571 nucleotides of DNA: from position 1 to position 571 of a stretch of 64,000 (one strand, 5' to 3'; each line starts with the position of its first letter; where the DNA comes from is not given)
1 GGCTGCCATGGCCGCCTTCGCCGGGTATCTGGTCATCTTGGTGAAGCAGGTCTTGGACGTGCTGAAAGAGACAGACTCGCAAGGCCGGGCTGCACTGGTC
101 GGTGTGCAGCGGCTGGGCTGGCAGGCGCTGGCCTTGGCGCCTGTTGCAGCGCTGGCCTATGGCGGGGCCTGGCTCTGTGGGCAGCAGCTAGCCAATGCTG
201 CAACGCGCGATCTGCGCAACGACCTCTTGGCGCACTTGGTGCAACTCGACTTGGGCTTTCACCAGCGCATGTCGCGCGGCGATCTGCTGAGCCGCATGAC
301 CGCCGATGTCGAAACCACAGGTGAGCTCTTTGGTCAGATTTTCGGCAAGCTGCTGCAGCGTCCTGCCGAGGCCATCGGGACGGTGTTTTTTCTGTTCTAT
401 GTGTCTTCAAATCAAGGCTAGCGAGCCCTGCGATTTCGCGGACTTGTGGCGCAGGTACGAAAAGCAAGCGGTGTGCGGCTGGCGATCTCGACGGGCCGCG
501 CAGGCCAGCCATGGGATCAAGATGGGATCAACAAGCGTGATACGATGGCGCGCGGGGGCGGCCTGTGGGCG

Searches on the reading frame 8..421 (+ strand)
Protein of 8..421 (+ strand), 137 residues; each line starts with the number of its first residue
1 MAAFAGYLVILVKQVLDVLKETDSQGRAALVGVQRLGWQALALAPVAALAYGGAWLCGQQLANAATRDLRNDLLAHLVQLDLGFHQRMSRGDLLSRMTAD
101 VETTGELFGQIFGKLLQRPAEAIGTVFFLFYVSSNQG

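Call 100: search_protein_families(library=pfam, proteins=[window:8-421:+], max_evalue=0.0001)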
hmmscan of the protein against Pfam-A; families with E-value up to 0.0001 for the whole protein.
window:8-421:+ (137 aa): 1 family
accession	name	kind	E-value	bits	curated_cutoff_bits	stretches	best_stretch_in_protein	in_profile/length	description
PF00664.28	ABC_membrane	-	5.6e-13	49.6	28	1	37-133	45-140/274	ABC transporter transmembrane region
